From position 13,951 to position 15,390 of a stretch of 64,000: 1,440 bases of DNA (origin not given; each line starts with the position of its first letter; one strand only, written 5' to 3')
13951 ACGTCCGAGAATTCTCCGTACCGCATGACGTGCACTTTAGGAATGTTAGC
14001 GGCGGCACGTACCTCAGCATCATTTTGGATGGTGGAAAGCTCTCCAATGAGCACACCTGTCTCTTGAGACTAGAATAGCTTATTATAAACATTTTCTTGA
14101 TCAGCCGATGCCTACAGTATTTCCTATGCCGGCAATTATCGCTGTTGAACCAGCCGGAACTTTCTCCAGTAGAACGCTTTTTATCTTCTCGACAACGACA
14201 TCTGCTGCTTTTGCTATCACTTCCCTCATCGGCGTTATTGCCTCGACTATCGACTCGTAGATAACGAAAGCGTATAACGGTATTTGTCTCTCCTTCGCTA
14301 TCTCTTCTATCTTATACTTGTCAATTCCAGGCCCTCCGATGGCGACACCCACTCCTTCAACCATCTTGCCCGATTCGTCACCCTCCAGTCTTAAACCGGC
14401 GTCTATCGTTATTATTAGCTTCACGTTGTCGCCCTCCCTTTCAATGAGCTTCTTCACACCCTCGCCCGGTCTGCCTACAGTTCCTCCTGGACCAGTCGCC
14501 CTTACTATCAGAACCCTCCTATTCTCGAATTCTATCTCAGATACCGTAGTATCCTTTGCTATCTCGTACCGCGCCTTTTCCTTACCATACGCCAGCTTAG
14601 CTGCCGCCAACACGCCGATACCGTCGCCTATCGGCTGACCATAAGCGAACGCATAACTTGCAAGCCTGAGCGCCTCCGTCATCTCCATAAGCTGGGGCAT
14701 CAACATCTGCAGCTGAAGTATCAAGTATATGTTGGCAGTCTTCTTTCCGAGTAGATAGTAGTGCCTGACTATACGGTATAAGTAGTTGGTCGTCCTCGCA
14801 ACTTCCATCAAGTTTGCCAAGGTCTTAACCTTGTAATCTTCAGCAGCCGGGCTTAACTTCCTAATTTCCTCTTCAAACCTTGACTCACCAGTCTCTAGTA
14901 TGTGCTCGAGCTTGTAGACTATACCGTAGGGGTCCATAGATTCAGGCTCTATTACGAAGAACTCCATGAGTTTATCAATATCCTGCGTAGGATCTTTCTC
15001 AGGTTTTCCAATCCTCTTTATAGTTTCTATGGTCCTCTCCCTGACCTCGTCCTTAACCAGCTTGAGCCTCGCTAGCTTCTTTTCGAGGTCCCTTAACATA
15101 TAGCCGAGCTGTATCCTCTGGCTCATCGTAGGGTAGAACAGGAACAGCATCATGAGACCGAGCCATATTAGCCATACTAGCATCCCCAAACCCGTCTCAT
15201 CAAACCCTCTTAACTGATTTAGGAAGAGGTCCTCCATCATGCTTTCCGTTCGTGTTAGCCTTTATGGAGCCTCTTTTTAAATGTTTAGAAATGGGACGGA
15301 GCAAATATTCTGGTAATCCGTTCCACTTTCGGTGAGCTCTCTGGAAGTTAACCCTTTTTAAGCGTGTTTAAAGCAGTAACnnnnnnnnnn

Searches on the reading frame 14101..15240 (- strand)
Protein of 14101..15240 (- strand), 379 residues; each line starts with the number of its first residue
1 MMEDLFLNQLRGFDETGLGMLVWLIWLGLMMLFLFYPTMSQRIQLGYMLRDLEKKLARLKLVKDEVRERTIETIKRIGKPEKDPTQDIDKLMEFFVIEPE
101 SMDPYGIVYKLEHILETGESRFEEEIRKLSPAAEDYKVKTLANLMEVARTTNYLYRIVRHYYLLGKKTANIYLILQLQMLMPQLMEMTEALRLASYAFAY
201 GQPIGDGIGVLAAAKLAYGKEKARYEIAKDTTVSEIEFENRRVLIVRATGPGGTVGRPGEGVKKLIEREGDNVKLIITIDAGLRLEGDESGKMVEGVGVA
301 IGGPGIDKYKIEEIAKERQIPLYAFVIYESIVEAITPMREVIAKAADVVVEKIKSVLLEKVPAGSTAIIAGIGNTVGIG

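Call 41: search_protein_families(library=pfam, proteins=[window:14101-15240:-], max_evalue=0.001)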
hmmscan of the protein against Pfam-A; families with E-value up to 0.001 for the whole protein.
window:14101-15240:- (379 aa): 2 families
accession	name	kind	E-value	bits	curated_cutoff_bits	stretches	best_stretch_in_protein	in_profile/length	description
PF23542.1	DUF1512_C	-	2.2e-58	197.5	25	1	204-378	1-174/175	Domain of unknown function (DUF1512) C-terminal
PF07431.17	DUF1512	-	1.2e-55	188.3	25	1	21-198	2-175/177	Protein of unknown function (DUF1512) N-terminal domain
